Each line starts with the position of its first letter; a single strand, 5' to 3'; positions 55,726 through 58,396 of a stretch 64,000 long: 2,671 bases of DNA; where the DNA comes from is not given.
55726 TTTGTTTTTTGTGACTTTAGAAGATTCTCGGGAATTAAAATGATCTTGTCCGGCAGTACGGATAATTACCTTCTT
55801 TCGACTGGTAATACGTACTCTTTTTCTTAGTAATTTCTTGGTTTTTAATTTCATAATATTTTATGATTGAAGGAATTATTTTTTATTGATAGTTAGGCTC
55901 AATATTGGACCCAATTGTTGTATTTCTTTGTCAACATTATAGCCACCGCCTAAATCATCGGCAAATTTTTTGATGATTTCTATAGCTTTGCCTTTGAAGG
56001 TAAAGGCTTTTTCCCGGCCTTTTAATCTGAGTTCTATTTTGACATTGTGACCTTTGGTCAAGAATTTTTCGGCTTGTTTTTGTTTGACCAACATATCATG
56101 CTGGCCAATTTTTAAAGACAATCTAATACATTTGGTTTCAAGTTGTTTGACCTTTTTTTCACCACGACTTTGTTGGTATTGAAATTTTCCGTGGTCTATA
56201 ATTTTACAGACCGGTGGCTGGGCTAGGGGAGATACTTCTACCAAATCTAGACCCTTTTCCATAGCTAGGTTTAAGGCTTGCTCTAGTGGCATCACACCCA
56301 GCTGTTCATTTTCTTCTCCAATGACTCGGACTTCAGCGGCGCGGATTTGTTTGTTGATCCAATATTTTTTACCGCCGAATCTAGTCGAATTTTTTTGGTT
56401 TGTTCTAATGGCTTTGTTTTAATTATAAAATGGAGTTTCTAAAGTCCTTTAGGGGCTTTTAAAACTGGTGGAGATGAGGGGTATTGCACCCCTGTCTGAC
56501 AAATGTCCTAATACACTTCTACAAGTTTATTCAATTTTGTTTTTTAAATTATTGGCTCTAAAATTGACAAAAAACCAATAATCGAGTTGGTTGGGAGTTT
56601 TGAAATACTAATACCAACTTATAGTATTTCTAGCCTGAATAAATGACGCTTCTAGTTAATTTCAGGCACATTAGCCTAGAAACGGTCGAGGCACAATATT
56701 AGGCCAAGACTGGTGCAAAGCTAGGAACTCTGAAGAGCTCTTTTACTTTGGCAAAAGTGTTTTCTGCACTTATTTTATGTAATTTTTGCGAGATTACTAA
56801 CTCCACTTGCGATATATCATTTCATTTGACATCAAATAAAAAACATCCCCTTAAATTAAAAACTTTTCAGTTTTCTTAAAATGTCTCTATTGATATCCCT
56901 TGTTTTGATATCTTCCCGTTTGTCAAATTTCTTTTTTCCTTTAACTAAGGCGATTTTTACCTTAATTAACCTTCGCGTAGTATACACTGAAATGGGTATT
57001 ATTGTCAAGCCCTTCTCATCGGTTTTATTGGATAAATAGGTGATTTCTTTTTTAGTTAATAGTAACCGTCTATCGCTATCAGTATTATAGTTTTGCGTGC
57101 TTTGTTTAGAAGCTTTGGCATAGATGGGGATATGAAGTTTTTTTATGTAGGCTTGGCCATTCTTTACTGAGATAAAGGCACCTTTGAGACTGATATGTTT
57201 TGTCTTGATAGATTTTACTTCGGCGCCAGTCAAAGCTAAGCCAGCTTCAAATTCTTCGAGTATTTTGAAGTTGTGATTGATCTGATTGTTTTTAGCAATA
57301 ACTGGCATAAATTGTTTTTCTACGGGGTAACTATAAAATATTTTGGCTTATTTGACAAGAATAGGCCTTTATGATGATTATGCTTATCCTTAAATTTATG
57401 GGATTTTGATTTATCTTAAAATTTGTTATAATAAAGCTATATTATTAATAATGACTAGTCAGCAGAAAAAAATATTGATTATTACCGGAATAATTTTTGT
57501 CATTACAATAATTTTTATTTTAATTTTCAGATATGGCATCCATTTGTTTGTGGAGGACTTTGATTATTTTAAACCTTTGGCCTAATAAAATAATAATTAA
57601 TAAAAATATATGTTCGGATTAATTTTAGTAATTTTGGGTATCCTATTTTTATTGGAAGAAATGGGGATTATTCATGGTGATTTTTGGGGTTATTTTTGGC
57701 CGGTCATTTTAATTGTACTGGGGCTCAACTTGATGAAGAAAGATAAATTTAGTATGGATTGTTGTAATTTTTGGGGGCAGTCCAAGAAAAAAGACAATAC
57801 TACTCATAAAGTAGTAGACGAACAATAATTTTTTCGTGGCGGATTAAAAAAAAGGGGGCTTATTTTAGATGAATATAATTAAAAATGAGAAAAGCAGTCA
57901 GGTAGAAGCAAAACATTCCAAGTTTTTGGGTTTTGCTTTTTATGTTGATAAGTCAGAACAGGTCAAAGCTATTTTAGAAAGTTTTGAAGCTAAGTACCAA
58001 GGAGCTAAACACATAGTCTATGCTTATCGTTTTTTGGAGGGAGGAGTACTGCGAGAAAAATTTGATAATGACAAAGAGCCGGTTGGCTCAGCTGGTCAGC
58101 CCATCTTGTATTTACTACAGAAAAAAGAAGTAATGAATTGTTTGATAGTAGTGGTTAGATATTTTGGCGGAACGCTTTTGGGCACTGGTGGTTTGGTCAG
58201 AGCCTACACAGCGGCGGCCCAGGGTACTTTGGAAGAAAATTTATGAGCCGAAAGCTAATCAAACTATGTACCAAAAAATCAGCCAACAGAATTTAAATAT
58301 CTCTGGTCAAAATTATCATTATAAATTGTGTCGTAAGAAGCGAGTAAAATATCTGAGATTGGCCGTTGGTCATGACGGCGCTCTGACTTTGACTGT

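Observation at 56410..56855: tmRNA gene on the minus strand in the ORF-free gap between smpB and infC, with a divergent T-loop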

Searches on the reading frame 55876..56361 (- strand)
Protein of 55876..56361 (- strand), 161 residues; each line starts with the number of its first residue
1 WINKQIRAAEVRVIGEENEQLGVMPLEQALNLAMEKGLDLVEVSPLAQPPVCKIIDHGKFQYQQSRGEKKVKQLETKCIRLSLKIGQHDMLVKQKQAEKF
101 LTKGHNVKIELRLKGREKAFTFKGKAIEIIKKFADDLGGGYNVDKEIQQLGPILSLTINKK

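Call 29: search_protein_families(library=ncbifam, proteins=[window:55876-56361:-])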
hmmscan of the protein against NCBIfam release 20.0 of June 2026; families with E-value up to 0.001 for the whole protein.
window:55876-56361:- (161 aa): 1 family
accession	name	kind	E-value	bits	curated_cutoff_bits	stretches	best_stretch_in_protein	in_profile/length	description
TIGR00168.2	infC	equivalog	1.1e-40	139.2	60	1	2-148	7-155/170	translation initiation factor IF-3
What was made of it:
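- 55876..56409 (-): infC (IF3), next gene downstream. It probably starts at ATT (56409..56407). NCBIfam TIGR00168 at 139.2 bits (call 29).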

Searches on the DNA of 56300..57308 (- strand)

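Call 8: search_rna_families(sources=[L001, L002, L003, L004, L005, L006, L007, L008, L009, L010, L011, L012, L013, L014, L015, L016, L017, L018, L019, L020], threshold=gathering)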
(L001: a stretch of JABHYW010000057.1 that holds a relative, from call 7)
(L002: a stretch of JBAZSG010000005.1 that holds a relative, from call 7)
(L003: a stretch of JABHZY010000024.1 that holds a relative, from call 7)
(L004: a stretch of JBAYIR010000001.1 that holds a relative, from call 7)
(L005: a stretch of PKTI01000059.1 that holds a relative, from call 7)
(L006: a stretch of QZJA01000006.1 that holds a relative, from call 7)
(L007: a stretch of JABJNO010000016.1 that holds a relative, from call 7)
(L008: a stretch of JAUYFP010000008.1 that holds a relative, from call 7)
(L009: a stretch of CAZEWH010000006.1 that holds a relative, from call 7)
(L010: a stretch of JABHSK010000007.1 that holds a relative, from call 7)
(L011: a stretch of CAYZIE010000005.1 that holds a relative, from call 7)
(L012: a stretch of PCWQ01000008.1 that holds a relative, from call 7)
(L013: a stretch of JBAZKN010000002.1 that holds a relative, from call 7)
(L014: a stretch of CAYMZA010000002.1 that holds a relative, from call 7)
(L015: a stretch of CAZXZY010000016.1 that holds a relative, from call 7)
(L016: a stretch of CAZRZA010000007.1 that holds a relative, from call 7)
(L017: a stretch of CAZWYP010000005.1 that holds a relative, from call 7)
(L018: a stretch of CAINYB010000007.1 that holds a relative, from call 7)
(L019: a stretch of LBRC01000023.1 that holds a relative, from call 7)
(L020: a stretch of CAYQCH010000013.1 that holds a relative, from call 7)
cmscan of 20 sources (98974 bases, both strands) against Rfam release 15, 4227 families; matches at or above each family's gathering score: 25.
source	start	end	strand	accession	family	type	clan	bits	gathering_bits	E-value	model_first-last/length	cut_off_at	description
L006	2958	3334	+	RF00023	tmRNA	Gene;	CL00001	128.2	47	1.4e-49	1-374/374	no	transfer-messenger RNA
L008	2958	3341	+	RF00023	tmRNA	Gene;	CL00001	126.1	47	1e-48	1-374/374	no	transfer-messenger RNA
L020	2984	3387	+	RF00023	tmRNA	Gene;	CL00001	124.1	47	7.6e-48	1-374/374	no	transfer-messenger RNA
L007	2959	3343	+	RF00023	tmRNA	Gene;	CL00001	120.8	47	1.9e-46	1-374/374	no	transfer-messenger RNA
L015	2964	3347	+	RF00023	tmRNA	Gene;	CL00001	120.1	47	3.7e-46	1-374/374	no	transfer-messenger RNA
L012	1492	1874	+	RF00023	tmRNA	Gene;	CL00001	117.6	47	4e-45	1-374/374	no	transfer-messenger RNA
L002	2958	3344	+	RF00023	tmRNA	Gene;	CL00001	117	47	7.5e-45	1-374/374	no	transfer-messenger RNA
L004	2958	3345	+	RF00023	tmRNA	Gene;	CL00001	115.1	47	4.4e-44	1-374/374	no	transfer-messenger RNA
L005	2958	3335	+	RF00023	tmRNA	Gene;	CL00001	113.6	47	2e-43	1-374/374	no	transfer-messenger RNA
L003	2957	3343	+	RF00023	tmRNA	Gene;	CL00001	113.2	47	3e-43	1-374/374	no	transfer-messenger RNA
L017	2975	3356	+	RF00023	tmRNA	Gene;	CL00001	113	47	3.4e-43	1-374/374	no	transfer-messenger RNA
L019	1031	1413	+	RF00023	tmRNA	Gene;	CL00001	112.3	47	7.1e-43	1-374/374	no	transfer-messenger RNA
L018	2954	3336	+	RF00023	tmRNA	Gene;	CL00001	111.8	47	1.2e-42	1-374/374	no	transfer-messenger RNA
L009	2960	3377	+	RF00023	tmRNA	Gene;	CL00001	110.3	47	4.8e-42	1-374/374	no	transfer-messenger RNA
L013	2953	3330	+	RF00023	tmRNA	Gene;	CL00001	109.2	47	1.4e-41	1-374/374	no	transfer-messenger RNA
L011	2956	3334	+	RF00023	tmRNA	Gene;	CL00001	96.6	47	3e-36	1-374/374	no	transfer-messenger RNA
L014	2956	3334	+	RF00023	tmRNA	Gene;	CL00001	95.9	47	5.9e-36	1-374/374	no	transfer-messenger RNA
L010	2958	3341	+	RF00023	tmRNA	Gene;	CL00001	93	47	1e-34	1-374/374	no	transfer-messenger RNA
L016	2955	3331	+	RF00023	tmRNA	Gene;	CL00001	80.9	47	1.3e-29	1-374/374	no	transfer-messenger RNA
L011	5306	5379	-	RF00005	tRNA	Gene; tRNA;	CL00001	71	29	2.6e-13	1-71/71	no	tRNA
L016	5248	5321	-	RF00005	tRNA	Gene; tRNA;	CL00001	71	29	2.6e-13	1-71/71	no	tRNA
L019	3235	3308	+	RF00005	tRNA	Gene; tRNA;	CL00001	70.3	29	3.9e-13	1-71/71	no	tRNA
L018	5374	5444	+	RF00005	tRNA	Gene; tRNA;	CL00001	60.8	29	1.6e-10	1-68/71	3'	tRNA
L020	132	260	+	RF00005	tRNA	Gene; tRNA;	CL00001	47.6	29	6.9e-07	1-71/71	no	tRNA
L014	4982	5030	-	RF00005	tRNA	Gene; tRNA;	CL00001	34.9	29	0.0022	24-71/71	5'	tRNA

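Call 39: search_rna_families(source=window, start=56300, end=56900, threshold=evalue, max_evalue=1)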
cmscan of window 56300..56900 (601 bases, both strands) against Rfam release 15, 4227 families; matches with E-value up to 1: 2.
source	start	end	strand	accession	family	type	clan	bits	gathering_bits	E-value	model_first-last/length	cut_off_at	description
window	56466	56850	-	RF00023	tmRNA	Gene;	CL00001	122.7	47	1.7e-49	1-374/374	no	transfer-messenger RNA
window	56310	56493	-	RF04321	tmRNA_permuted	Gene;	-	16.7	47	0.31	36-96/213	no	permuted transfer-messenger RNA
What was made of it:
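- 56466..56850 (-): tmRNA (ssrA) gene, 385 nt, standard one-piece form. RNA position n corresponds to window coordinate 56851 - n. The permuted-tmRNA model scores only 16.7 bits (call 39).
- On tmRNA, standard one-piece (Rfam RF00023): The permuted model RF04321 scores only 16.7 bits against 47 (call 39).
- Tried and rejected: Permuted (two-piece) tmRNA was rejected: RF04321 scores 16.7 bits, below threshold (call 39).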

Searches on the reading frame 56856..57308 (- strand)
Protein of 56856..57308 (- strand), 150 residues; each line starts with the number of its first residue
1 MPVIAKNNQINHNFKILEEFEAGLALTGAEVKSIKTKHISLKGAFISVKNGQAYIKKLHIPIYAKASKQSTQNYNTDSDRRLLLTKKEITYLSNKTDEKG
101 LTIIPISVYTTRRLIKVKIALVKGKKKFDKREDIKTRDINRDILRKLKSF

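Call 7: find_related_loci(query=window:56856-57308:-, collection=genome_contigs, flank=2500)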
Query window:56856-57308:- (150 aa) in genome_contigs; peptide patterns used: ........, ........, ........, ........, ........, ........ (x = any residue, [..] = any of these).
360 stretches matched a pattern; 162 encode a relative of the query (tblastn E <= 1e-3); the best 80 are kept; 80 distinct loci.
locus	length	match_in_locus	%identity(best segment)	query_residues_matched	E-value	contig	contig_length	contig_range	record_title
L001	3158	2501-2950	87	1-150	6e-85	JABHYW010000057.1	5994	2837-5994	MAG: Candidatus Komeilibacteria bacterium isolate SI047_bin69 k141_1422937, whole genome shotgun sequence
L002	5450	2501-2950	86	1-150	6e-84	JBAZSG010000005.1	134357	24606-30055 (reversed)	MAG: Patescibacteria group bacterium isolate SO_2017_GW1_168 NODE_939_length_134357_cov_2.466848_OW334_2017, whole genom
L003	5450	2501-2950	85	1-150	1e-82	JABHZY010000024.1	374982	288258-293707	MAG: Candidatus Komeilibacteria bacterium isolate SI047_bin95 k141_1450149, whole genome shotgun sequence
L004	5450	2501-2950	81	1-150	2e-79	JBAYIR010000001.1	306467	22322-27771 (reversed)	MAG: Patescibacteria group bacterium isolate SO_2016_GW1_35 scaffold00044_OW334_2016, whole genome shotgun sequence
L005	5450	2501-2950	73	1-150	2e-72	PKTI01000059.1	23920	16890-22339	MAG: Candidatus Parcubacteria bacterium isolate BM519 sc_1215, whole genome shotgun sequence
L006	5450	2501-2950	73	1-150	4e-70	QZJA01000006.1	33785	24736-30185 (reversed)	MAG: Candidatus Parcubacteria bacterium isolate SURF_51 contig-100_1917_length_33785_read_count_3695474, whole genome sh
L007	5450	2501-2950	71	1-150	4e-67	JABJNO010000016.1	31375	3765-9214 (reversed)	MAG: Candidatus Parcubacteria bacterium isolate SI075_bin20 k141_2034985, whole genome shotgun sequence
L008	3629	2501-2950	70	1-150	3e-66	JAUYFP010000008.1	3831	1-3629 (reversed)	MAG: bacterium isolate C21_metabat.bin.20 C21_k141_226094, whole genome shotgun sequence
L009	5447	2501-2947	69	1-150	2e-64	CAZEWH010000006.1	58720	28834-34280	MAG TPA_asm: uncultured Gammaproteobacteria bacterium isolate SRP077602_co5_241 genome assembly, contig: NODE_2409_lengt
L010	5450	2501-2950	64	1-150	2e-61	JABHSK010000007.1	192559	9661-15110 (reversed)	MAG: Candidatus Parcubacteria bacterium isolate SI039_bin36 k141_1025082, whole genome shotgun sequence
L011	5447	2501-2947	66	1-150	8e-59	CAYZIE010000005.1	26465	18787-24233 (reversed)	MAG TPA_asm: uncultured Gammaproteobacteria bacterium isolate SRP200020_co5_182 genome assembly, contig: NODE_2785_lengt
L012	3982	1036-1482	65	1-150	8e-58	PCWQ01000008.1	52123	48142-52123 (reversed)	MAG: Candidatus Komeilibacteria bacterium CG11_big_fil_rev_8_21_14_0_20_36_20 CG11_8_21_14_0.20_scaffold_230_c, whole ge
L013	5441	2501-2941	63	1-148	3e-56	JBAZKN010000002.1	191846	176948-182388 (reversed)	MAG: Patescibacteria group bacterium isolate SO_2017_LW4_144 scaffold_227_c1_LW137-91_2017, whole genome shotgun sequenc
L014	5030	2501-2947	59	1-150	4e-55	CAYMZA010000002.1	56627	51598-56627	MAG TPA_asm: uncultured Gammaproteobacteria bacterium isolate SRP200020_co3_139 genome assembly, contig: NODE_732_length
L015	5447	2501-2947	59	1-150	7e-55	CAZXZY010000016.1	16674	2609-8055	MAG TPA_asm: uncultured Gammaproteobacteria bacterium isolate binchicken_co28_77 genome assembly, contig: NODE_2314_leng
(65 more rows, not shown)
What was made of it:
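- Homologues: the same arrangement occurs in 19 species-level genomes (calls 7, 8).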

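Call 29: search_protein_families(library=ncbifam, proteins=[window:56856-57308:-])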
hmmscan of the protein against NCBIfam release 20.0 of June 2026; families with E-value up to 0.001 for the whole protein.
window:56856-57308:- (150 aa): 2 families
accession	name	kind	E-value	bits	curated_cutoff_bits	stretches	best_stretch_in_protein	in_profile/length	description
NF003843.0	PRK05422.1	equivalog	5.5e-47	159.3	130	1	3-148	12-154/156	SsrA-binding protein SmpB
TIGR00086.1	smpB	equivalog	8.6e-45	152.3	119.1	1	3-148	1-144/144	SsrA-binding protein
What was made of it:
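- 56856..57308 (-): smpB, 150 aa, the protein partner of tmRNA. NCBIfam TIGR00086 at 152.3 bits (cutoff 119.1) and NF003843 at 159.3 bits (cutoff 130) (call 29).
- On tmRNA, standard one-piece (Rfam RF00023): SmpB passes the equivalog models (call 29).
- On SmpB (TIGR00086 / NF003843): 152.3 bits against 119.1, and 159.3 bits against 130 (call 29).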

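Call 37: search_solved_structures(query=window:56856-57308:-, show_alignments=4)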
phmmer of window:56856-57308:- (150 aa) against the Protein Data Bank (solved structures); distinct sequences matched with E-value up to 0.001: 15.
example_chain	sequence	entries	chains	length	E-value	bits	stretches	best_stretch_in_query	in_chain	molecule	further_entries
7ljp_A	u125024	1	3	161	1.6e-32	115.6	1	2-146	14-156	SsrA-binding protein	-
5zey_C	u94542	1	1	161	9.3e-29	103.5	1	3-147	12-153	SsrA-binding protein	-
1p6v_A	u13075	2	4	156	2.7e-28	102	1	4-148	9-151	SsrA-binding protein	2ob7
1j1h_A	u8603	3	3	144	1.2e-25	93.4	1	4-141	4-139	Small Protein B | SMALL PROTEIN B SMPB | SsrA-binding protein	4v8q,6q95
3iyq_B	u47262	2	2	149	1.6e-25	93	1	4-141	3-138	SsrA-binding protein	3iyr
1k8h_A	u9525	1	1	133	1.2e-24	90.2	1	4-130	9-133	Small protein B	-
1zc8_K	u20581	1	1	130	2e-23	86.2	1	4-126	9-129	SsrA-binding protein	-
7acj_5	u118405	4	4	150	4.4e-23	85.1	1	3-148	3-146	SsrA-binding protein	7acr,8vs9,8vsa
6q98_5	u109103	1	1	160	5.4e-23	84.8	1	3-148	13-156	SsrA-binding protein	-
6q97_5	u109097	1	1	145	9.4e-23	84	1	4-148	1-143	SsrA-binding protein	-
7abz_5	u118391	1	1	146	9.5e-23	84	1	4-148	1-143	SsrA-binding protein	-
7ac7_5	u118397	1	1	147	9.7e-23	84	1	4-148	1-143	SsrA-binding protein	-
2czj_A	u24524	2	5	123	1.9e-21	79.8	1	4-125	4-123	SsrA-binding protein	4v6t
1wjx_A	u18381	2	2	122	2.6e-21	79.4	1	4-125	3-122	SsrA-binding protein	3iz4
6q9a_5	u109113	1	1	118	1e-14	58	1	4-123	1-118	SsrA-binding protein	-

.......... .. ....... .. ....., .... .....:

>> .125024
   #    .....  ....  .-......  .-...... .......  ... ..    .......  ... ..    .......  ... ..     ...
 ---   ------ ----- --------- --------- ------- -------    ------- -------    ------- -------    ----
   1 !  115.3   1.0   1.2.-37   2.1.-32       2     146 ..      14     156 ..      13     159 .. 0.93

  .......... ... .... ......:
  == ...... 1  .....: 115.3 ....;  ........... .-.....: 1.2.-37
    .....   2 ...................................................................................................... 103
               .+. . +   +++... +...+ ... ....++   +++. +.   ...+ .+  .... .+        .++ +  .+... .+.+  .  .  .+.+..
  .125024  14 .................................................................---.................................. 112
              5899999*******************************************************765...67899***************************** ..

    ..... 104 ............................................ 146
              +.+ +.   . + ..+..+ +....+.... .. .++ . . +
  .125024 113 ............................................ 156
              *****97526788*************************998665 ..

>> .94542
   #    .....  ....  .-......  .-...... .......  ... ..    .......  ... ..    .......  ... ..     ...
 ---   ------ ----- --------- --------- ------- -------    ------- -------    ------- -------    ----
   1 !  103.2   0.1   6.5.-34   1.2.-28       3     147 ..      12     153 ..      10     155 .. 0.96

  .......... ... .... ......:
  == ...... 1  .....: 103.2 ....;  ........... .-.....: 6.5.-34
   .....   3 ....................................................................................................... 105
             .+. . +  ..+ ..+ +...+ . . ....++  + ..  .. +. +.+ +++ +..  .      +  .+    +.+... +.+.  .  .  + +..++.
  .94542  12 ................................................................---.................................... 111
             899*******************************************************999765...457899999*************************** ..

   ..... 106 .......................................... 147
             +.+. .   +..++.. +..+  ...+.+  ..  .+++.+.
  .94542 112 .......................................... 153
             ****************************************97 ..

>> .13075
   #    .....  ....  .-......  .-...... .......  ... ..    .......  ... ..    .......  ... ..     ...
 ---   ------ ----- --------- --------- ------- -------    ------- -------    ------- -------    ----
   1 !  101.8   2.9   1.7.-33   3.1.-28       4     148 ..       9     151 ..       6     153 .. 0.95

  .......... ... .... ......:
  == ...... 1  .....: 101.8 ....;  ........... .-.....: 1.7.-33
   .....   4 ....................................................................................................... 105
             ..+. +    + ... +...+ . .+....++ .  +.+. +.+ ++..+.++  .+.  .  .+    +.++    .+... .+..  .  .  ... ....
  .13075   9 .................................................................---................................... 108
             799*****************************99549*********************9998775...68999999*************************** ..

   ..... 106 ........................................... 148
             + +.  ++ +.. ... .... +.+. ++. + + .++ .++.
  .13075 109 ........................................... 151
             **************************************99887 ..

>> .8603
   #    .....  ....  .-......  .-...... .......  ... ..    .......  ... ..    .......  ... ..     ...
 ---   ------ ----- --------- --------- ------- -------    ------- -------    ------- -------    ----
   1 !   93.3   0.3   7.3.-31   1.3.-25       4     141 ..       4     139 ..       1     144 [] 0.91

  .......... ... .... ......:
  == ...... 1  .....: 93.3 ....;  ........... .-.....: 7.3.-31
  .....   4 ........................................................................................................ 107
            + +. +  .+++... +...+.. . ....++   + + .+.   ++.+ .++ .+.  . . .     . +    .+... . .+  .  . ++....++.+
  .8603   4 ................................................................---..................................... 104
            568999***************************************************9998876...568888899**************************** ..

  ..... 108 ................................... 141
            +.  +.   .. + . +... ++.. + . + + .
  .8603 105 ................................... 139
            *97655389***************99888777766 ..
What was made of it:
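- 56856..57308 (-): Matches solved SmpB structures in the PDB (call 37).
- On SmpB (TIGR00086 / NF003843): PDB SmpB chains match down to E = 1.6e-32 (call 37).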

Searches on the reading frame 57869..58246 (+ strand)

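Call 44: search_protein_families(library=ncbifam, proteins=[window:57869-58246:+], max_evalue=0.00001)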
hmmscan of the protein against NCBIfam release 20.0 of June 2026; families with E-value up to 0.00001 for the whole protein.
window:57869-58246:+ (125 aa): 2 families
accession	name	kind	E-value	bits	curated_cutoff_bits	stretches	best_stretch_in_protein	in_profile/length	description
TIGR00257.1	IMPACT_YIGZ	hypoth_equivalog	7.9e-35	120.2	167.95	1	3-122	7-127/205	YigZ family protein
NF008600.0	PRK11568.1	equivalog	8.1e-20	71.2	298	1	9-122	12-126/204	IMPACT family protein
